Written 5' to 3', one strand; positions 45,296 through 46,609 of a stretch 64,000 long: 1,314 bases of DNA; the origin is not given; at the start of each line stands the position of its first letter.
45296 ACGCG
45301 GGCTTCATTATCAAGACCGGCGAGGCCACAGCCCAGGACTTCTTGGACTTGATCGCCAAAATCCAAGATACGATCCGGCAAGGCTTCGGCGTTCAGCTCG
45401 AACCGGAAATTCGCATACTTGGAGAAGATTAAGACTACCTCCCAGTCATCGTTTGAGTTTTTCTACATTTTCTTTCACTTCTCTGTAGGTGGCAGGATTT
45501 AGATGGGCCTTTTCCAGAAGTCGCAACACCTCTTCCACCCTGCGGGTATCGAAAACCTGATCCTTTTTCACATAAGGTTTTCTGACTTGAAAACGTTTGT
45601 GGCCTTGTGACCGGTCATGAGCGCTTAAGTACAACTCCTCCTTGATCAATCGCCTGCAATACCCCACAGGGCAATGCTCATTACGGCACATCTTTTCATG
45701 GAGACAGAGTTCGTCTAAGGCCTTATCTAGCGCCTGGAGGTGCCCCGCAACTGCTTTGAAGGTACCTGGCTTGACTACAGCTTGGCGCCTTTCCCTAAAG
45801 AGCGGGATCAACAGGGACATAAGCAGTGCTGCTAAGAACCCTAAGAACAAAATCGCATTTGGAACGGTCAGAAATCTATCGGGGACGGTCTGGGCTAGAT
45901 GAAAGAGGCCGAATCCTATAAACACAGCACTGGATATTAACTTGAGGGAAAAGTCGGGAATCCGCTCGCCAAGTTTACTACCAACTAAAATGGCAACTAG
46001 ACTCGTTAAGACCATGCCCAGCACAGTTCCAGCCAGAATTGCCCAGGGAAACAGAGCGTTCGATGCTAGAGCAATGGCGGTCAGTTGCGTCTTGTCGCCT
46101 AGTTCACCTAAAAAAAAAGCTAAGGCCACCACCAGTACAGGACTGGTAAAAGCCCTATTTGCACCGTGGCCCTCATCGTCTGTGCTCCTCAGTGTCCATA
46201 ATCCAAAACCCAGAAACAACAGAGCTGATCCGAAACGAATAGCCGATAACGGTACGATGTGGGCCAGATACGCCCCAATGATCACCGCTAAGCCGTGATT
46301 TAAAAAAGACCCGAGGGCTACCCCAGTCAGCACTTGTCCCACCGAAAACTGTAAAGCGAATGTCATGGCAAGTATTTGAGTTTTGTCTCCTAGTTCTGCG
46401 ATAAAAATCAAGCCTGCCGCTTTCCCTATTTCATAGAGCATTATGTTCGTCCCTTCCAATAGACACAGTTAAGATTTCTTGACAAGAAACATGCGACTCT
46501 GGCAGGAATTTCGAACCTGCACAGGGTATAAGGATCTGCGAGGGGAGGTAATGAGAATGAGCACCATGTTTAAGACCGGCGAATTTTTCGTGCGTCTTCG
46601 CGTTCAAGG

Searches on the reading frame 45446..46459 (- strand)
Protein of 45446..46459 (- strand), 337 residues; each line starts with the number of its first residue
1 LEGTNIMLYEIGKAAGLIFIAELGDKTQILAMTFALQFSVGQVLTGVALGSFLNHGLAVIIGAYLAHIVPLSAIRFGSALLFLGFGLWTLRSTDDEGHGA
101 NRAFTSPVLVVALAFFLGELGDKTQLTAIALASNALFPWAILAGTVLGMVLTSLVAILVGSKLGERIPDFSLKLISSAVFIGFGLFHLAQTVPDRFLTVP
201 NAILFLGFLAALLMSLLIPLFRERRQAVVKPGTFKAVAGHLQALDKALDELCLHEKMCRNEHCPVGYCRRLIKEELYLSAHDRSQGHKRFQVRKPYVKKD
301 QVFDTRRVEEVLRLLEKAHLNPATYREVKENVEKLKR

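Call 16: search_protein_families(library=pfam, proteins=[window:45446-46459:-], max_evalue=0.0001)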
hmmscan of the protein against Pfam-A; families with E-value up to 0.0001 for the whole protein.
window:45446-46459:- (337 aa): 1 family
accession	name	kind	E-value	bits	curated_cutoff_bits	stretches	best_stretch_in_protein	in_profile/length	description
PF01169.24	GDT1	-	2.2e-38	130.9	27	2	14-86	3-75/75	Divalent cation/proton antiporter GDT1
